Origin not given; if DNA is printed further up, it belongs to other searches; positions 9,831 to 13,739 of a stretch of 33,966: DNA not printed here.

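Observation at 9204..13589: Two-gene operon pairing a secreted LTD-CotH kinase-like protein with a minimal AA10-like LPMO candidate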

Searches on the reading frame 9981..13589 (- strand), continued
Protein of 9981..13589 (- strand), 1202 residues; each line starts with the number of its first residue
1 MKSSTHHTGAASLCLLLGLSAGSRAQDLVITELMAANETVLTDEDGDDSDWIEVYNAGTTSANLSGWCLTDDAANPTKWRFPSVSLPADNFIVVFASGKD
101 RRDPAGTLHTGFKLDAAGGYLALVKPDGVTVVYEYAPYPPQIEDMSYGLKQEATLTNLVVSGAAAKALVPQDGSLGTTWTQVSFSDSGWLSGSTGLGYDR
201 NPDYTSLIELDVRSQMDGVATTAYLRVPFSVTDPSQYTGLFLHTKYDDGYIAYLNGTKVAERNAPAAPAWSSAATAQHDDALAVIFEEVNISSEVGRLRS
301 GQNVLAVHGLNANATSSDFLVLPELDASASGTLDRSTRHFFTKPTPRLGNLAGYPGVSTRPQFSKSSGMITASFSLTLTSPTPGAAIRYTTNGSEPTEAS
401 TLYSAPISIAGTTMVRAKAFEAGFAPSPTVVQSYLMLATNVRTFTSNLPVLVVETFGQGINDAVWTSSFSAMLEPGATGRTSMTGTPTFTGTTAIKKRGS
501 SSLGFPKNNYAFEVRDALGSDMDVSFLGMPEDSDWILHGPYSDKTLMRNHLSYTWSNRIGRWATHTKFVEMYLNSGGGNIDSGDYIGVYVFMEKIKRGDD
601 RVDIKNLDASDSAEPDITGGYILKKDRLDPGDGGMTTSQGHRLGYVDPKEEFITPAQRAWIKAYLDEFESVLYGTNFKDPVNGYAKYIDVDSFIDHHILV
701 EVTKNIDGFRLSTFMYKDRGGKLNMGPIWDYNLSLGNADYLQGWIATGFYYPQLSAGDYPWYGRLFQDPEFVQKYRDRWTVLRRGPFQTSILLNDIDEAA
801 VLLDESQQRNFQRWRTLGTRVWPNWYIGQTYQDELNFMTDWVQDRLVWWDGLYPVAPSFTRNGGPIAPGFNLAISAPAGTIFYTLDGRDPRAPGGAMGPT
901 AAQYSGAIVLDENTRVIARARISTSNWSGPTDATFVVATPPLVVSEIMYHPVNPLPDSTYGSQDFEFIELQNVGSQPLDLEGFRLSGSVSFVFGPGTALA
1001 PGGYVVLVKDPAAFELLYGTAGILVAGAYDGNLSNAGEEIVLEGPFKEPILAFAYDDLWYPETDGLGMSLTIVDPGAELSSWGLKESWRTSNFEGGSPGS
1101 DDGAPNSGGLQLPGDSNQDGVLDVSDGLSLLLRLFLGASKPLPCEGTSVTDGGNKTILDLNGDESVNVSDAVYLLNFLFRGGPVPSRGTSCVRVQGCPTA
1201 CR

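Call 60: find_homologous_proteins(query=window:9984-13589:-, max_evalue=1e-20)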
Query window:9984-13589:- (1202 aa): 1571 proteins with E <= 1e-20 among 8000 candidates; the best 120 are listed.
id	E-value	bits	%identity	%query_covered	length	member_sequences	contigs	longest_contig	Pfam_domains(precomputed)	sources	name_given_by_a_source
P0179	0.0e+0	2778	100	100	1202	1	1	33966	PF08757.18,PF00932.26,PF13287.13,PF13290.14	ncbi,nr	ncbi:MAG: CotH kinase family protein [Planctomycetes bacterium]|nr:CotH kinase family protein [Planc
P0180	0.0e+0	1774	65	98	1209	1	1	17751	PF08757.18,PF00932.26,PF13287.13,PF13290.14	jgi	jgi:hypothetical protein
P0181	0.0e+0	1744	62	99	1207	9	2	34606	PF08757.18,PF00932.26,PF13287.13,PF13290.14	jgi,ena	-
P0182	0.0e+0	1726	63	100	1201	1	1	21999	PF08757.18,PF00932.26,PF13287.13,PF13290.14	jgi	jgi:hypothetical protein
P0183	0.0e+0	1665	61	98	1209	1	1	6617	PF08757.18,PF00932.26,PF13287.13,PF13290.14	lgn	-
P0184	0.0e+0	1511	57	99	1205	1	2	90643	PF08757.18,PF00932.26,PF13287.13,PF13290.14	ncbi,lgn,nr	ncbi:MAG: CotH kinase family protein [Planctomycetes bacterium]|nr:CotH kinase family protein [Planc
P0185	0.0e+0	1501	57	98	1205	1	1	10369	PF08757.18,PF00932.26,PF13287.13,PF13290.14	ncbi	-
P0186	0.0e+0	1500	56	100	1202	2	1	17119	PF08757.18,PF00932.26,PF13287.13,PF13290.14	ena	-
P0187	0.0e+0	1497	55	52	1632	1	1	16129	PF08757.18,PF00932.26,PF00404.25,PF13287.13,PF13290.14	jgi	jgi:hypothetical protein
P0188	0.0e+0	1451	55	99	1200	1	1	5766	PF08757.18,PF00932.26,PF13287.13,PF13290.14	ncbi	-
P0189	0.0e+0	1442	55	99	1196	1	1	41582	PF08757.18,PF00932.26,PF13287.13,PF13290.14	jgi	jgi:hypothetical protein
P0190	0.0e+0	1429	55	52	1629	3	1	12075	PF08757.18,PF00932.26,PF13287.13,PF13290.14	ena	-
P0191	0.0e+0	1419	53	52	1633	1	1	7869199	PF08757.18,PF00932.26,PF13287.13,PF13290.14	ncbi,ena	-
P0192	0.0e+0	1413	51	73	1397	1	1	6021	PF08757.18,PF00932.26,PF13287.13,PF13290.14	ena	-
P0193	0.0e+0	1405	54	100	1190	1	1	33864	PF08757.18,PF00932.26,PF13287.13,PF13290.14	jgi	jgi:hypothetical protein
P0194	0.0e+0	1396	52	53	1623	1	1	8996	PF08757.18,PF00932.26,PF13287.13,PF13290.14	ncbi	ncbi:MAG: CotH kinase family protein [Planctomycetota bacterium]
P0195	0.0e+0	1392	52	100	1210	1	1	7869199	PF08757.18,PF00932.26,PF13287.13,PF13290.14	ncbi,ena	-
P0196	0.0e+0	1390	50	53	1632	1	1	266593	PF08757.18,PF00932.26,PF13287.13,PF13290.14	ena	-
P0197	0.0e+0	1386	55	51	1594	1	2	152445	PF08757.18,PF00932.26,PF13287.13,PF13290.14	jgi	jgi:hypothetical protein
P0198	0.0e+0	1359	52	98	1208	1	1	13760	PF08757.18,PF00932.26,PF13287.13,PF13290.14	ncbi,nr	ncbi:MAG: CotH kinase family protein [Planctomycetes bacterium]|nr:CotH kinase family protein [Planc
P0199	0.0e+0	1350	53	98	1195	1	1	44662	PF08757.18,PF00932.26,PF13287.13,PF13290.14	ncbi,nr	ncbi:MAG: CotH kinase family protein [Planctomycetes bacterium]|nr:CotH kinase family protein [Planc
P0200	0.0e+0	1341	53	98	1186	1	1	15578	PF08757.18,PF00932.26,PF13287.13,PF13290.14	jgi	jgi:hypothetical protein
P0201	0.0e+0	1322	52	98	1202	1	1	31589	PF08757.18,PF00932.26,PF13287.13,PF13290.14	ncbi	-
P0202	0.0e+0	1315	51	99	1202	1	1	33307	PF08757.18,PF00932.26,PF13287.13,PF13290.14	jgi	-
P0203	0.0e+0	1307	51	98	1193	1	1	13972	PF08757.18,PF00932.26,PF13287.13,PF13290.14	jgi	jgi:hypothetical protein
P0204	0.0e+0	1290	50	99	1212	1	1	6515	PF08757.18,PF00932.26,PF00404.25,PF13287.13,PF13290.14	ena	-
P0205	0.0e+0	1269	50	98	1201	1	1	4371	PF08757.18,PF00932.26,PF13287.13,PF13290.14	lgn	-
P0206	0.0e+0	1267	49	100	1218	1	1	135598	PF08757.18,PF00932.26,PF13287.13,PF13290.14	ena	-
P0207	0.0e+0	1265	49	99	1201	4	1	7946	PF08757.18,PF00932.26,PF13287.13,PF13290.14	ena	-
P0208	0.0e+0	1263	49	98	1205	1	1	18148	PF08757.18,PF00932.26,PF13287.13,PF13290.14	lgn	-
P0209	0.0e+0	1245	49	98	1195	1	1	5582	PF08757.18,PF00932.26,PF13287.13,PF13290.14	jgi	jgi:hypothetical protein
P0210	0.0e+0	1239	48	100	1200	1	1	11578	PF08757.18,PF00932.26,PF13287.13,PF13290.14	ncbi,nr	ncbi:MAG: CotH kinase family protein [Planctomycetes bacterium]|nr:CotH kinase family protein [Planc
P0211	0.0e+0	1238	48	99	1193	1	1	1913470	PF08757.18,PF00932.26,PF13287.13,PF13290.14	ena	-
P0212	0.0e+0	1207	48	99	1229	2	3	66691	PF08757.18,PF00932.26,PF13287.13,PF13290.14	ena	-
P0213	0.0e+0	1204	48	98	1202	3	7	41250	PF08757.18,PF00932.26,PF13287.13,PF13290.14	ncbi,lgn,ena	-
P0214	0.0e+0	1189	47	99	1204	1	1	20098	PF08757.18,PF00932.26,PF00404.25,PF13287.13,PF13290.14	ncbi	-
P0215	0.0e+0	1187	48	99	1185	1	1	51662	PF08757.18,PF00932.26,PF13287.13,PF13290.14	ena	-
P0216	0.0e+0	1169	46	98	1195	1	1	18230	PF08757.18,PF00932.26,PF13287.13,PF13290.14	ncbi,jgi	-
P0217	0.0e+0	1155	50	88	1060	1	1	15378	PF08757.18,PF00932.26,PF13287.13,PF13290.14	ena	-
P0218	0.0e+0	1144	44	57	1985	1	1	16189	PF08757.18,PF00932.26,PF00404.25,PF13287.13,PF13290.14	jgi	jgi:hypothetical protein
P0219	0.0e+0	1132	42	57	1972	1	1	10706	PF08757.18,PF00932.26,PF00404.25,PF13287.13,PF13290.14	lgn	-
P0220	0.0e+0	1125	46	98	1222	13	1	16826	PF08757.18,PF00932.26,PF00404.25,PF13287.13,PF13290.14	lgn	-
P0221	0.0e+0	1122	46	99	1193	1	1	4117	PF08757.18,PF00932.26,PF13287.13,PF13290.14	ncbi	ncbi:MAG: CotH kinase family protein [Planctomycetota bacterium]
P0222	0.0e+0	1099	44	76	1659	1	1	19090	PF08757.18,PF00932.26,PF13287.13,PF13290.14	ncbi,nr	ncbi:MAG: CotH kinase family protein [Planctomycetes bacterium]|nr:CotH kinase family protein [Planc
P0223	0.0e+0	1068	45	68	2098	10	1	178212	PF07679.23,PF13895.13,PF08757.18,PF07686.24,PF00932.26,PF18483.9,PF13927.13,PF13287.13,PF13290.14,PF00139.27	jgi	-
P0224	0.0e+0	1065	52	65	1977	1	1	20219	PF08757.18,PF00932.26,PF13287.13,PF13290.14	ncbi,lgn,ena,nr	ncbi:MAG: CotH kinase family protein [Acidobacteriia bacterium]|nr:CotH kinase family protein [Terri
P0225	0.0e+0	1059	50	69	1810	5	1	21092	PF08757.18,PF07691.18,PF00932.26,PF13287.13,PF13290.14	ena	-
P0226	0.0e+0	1047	48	70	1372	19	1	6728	PF08757.18,PF00932.26,PF13287.13,PF13290.14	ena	-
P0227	0.0e+0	1041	47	71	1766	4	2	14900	PF08757.18,PF07691.18,PF00932.26,PF00404.25,PF13287.13,PF13290.14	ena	-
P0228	0.0e+0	1040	43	99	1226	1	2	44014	PF08757.18,PF00932.26,PF13287.13,PF13290.14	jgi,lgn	jgi:hypothetical protein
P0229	0.0e+0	1030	42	98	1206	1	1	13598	PF08757.18,PF00932.26,PF13287.13,PF13290.14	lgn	-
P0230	0.0e+0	1025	50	66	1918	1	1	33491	PF08757.18,PF00932.26,PF13287.13,PF13290.14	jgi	-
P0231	0.0e+0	1023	50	49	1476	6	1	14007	PF08757.18,PF00932.26,PF13287.13,PF13290.14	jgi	-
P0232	0.0e+0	1022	49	67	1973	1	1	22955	PF08757.18,PF00932.26,PF13287.13,PF13290.14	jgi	jgi:hypothetical protein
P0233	0.0e+0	1014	49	69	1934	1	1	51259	PF00526.24,PF08757.18,PF00932.26,PF00404.25,PF13287.13,PF13290.14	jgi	-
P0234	1.3e-297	1008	50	49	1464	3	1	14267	PF08757.18,PF00932.26,PF13287.13,PF13290.14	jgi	jgi:hypothetical protein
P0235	2.0e-296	1005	47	70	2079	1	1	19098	PF00526.24,PF08757.18,PF00932.26,PF13287.13,PF13290.14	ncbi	ncbi:MAG: CotH kinase family protein [Planctomycetota bacterium]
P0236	6.2e-294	996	44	68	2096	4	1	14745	PF07679.23,PF13895.13,PF08757.18,PF00932.26,PF13927.13,PF13287.13,PF00047.32,PF13290.14,PF00139.27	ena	-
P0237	7.6e-291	986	43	99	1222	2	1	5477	PF08757.18,PF00932.26,PF13287.13,PF13290.14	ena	-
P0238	9.7e-291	986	50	49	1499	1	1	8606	PF08757.18,PF00932.26,PF13287.13,PF13290.14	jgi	jgi:hypothetical protein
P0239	1.0e-290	986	43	91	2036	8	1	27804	PF07679.23,PF13895.13,PF08757.18,PF00932.26,PF13927.13,PF13287.13,PF00047.32,PF13290.14,PF06832.19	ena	-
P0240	4.0e-282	957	42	49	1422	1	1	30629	PF08757.18,PF00932.26,PF00404.25,PF13287.13,PF13290.14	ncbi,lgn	-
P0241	1.1e-281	956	42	76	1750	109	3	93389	PF08757.18,PF00932.26,PF13287.13,PF13290.14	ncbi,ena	-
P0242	1.6e-279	948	48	67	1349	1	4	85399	PF08757.18,PF00932.26,PF13287.13,PF13290.14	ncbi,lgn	-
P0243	1.7e-277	942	45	72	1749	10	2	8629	PF08757.18,PF00932.26,PF13287.13,PF13290.14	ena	-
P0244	1.5e-275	935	46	50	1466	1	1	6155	PF08757.18,PF00932.26,PF13287.13,PF13290.14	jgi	jgi:hypothetical protein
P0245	2.1e-275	935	43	78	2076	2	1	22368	PF08757.18,PF00932.26,PF13287.13,PF13290.14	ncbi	-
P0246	4.0e-274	931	42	76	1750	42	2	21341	PF08757.18,PF00932.26,PF13287.13,PF13290.14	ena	-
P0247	2.6e-273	928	45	69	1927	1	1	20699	PF08757.18,PF00932.26,PF00404.25,PF13287.13,PF13290.14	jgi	jgi:hypothetical protein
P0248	5.1e-269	914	43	90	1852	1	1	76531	PF07679.23,PF13895.13,PF08757.18,PF07686.24,PF00932.26,PF13927.13,PF13287.13,PF00047.32,PF13290.14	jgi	jgi:hypothetical protein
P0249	1.1e-268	913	45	72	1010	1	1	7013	PF08757.18,PF00932.26,PF13287.13,PF13290.14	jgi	jgi:hypothetical protein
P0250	5.1e-267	907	40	60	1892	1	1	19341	PF08757.18,PF00932.26,PF18483.9,PF13287.13,PF13290.14,PF00139.27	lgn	-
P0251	5.4e-267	907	46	64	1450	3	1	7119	PF08757.18,PF00932.26,PF13287.13,PF13290.14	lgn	-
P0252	5.9e-267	907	46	47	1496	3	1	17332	PF08757.18,PF00932.26,PF13287.13,PF13290.14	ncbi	-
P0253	1.7e-266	905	49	49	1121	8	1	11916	PF08757.18,PF00932.26,PF13287.13,PF13290.14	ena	-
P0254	5.4e-266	904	48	47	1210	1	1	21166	PF08757.18,PF00932.26,PF13287.13,PF13290.14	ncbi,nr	ncbi:MAG: CotH kinase family protein, partial [Sedimentisphaerales bacterium]|nr:CotH kinase family 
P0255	1.2e-265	903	44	89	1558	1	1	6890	PF08757.18,PF00932.26,PF13287.13,PF13290.14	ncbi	-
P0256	3.8e-265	901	48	49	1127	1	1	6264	PF08757.18,PF00932.26,PF13287.13,PF13290.14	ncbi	-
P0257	1.3e-263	896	47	46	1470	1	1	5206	PF08757.18,PF00932.26,PF13287.13,PF13290.14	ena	-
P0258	1.7e-263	895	49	46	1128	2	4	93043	PF08757.18,PF00932.26,PF13287.13,PF13290.14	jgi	-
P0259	6.9e-263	893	39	75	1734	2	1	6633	PF08757.18,PF00932.26,PF13287.13,PF13290.14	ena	-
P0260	3.8e-262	891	39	76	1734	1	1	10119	PF08757.18,PF00932.26,PF13287.13,PF13290.14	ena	-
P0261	1.3e-261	889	41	98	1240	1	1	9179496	PF08757.18,PF00932.26,PF13287.13,PF13290.14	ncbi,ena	-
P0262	2.0e-261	889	41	59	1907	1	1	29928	PF08757.18,PF00932.26,PF13287.13,PF13290.14,PF00139.27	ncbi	-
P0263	3.6e-261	888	40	98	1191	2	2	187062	PF08757.18,PF00932.26,PF13287.13,PF13290.14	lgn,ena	-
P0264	8.1e-261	887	48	50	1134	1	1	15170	PF08757.18,PF00932.26,PF13287.13,PF13290.14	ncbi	-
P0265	8.3e-261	887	46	63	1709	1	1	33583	PF08757.18,PF00932.26,PF13287.13,PF13290.14,PF18911.7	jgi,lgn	jgi:hypothetical protein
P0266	1.5e-260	886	40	75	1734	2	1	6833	PF08757.18,PF00932.26,PF13287.13,PF13290.14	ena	-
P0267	4.7e-260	884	40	75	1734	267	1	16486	PF08757.18,PF00932.26,PF13287.13,PF13290.14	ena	-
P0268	1.3e-259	883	47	63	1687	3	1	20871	PF08757.18,PF00932.26,PF13287.13,PF13290.14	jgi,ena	-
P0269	2.1e-259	882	40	75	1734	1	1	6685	PF08757.18,PF00932.26,PF13287.13,PF13290.14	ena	-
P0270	2.6e-259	882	40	75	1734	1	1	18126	PF08757.18,PF00932.26,PF13287.13,PF13290.14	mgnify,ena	mgnify:FL=1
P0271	2.7e-259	882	40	75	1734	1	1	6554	PF08757.18,PF00932.26,PF13287.13,PF13290.14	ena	-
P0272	3.9e-259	881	39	76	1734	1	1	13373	PF08757.18,PF00932.26,PF13287.13,PF13290.14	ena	-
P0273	5.2e-259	881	40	98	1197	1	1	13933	PF08757.18,PF00932.26,PF13287.13,PF13290.14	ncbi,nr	ncbi:MAG: CotH kinase family protein [Planctomycetes bacterium]|nr:CotH kinase family protein [Planc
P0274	8.7e-259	880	47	50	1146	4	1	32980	PF08757.18,PF00932.26,PF13287.13,PF13290.14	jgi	-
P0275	8.8e-259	880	40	75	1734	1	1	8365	PF08757.18,PF00932.26,PF13287.13,PF13290.14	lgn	-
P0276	1.4e-258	879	40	75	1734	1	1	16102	PF08757.18,PF00932.26,PF13287.13,PF13290.14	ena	-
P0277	1.5e-258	879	39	75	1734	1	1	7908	PF08757.18,PF00932.26,PF13287.13,PF13290.14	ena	-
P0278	2.1e-258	879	40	75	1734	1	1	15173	PF08757.18,PF00932.26,PF13287.13,PF13290.14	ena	-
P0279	5.1e-258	877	40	75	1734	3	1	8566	PF08757.18,PF00932.26,PF13287.13,PF13290.14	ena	-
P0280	6.7e-258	877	40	76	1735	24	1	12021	PF08757.18,PF00932.26,PF13287.13,PF13290.14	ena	-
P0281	6.9e-258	877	39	75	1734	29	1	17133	PF08757.18,PF00932.26,PF13287.13,PF13290.14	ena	-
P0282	9.8e-258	876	39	75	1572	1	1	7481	PF08757.18,PF00932.26,PF13287.13,PF13290.14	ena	-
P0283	1.5e-256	872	45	65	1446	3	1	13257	PF08757.18,PF00932.26,PF13287.13,PF13290.14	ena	-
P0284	3.9e-256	871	40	75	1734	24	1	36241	PF08757.18,PF00932.26,PF13287.13,PF13290.14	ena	-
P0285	9.4e-256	870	40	76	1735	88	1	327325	PF08757.18,PF00932.26,PF13287.13,PF13290.14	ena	-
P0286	5.0e-255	867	48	49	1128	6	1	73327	PF08757.18,PF00932.26,PF13287.13,PF13290.14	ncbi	-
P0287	8.0e-254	863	44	54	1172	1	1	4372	PF08757.18,PF00932.26,PF13287.13,PF13290.14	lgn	-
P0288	3.5e-253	861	43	72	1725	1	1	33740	PF08757.18,PF00932.26,PF13287.13,PF13290.14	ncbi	-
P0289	4.4e-253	861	42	91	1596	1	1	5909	PF08757.18,PF00932.26,PF13287.13,PF13290.14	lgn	-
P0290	8.1e-253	860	42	91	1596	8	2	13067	PF08757.18,PF00932.26,PF13287.13,PF13290.14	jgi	jgi:hypothetical protein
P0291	1.2e-252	860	47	50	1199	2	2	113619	PF08757.18,PF00932.26,PF13287.13,PF13290.14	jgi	jgi:hypothetical protein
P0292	6.3e-252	857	41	91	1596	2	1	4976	PF08757.18,PF00932.26,PF13287.13,PF13290.14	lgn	-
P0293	2.1e-251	855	47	47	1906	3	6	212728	PF08757.18,PF00932.26,PF13287.13,PF13290.14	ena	-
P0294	5.0e-250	851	45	50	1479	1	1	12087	PF08757.18,PF00932.26,PF13287.13,PF13290.14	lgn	-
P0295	5.7e-250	851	41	57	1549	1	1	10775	PF08757.18,PF00932.26,PF13287.13,PF13290.14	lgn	-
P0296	9.0e-250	850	38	98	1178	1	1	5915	PF08757.18,PF00932.26,PF13287.13,PF13290.14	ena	-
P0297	1.0e-249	850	44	54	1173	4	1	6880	PF08757.18,PF00932.26,PF13287.13,PF13290.14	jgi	-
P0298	1.5e-249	849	48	25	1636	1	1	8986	PF08757.18,PF00932.26,PF13287.13,PF13290.14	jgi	-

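Call 61: find_encoding_contigs(protein=P0180, flank=4000, max_places=1)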
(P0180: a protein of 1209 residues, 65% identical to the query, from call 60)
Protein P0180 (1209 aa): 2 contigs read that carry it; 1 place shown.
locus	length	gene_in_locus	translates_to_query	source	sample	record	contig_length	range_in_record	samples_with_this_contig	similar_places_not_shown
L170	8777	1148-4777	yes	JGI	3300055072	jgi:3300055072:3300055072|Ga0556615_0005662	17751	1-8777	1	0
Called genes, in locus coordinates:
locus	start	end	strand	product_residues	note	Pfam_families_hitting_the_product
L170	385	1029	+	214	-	-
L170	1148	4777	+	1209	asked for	PF00932:LTD, PF13290:CHB_HEX_C_1, PF13287:Fn3_assoc, PF08757:CotH, PF00932:LTD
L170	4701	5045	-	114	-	-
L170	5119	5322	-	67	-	-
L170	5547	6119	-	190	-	-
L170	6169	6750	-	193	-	PF07719:TPR_2 (faint)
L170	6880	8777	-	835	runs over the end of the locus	PF02190:LON_substr_bdg, PF13191:AAA_16 (faint), PF00004:AAA, PF07728:AAA_5, PF22667:Lon_lid, PF05362:Lon_C, PF13541:ChlI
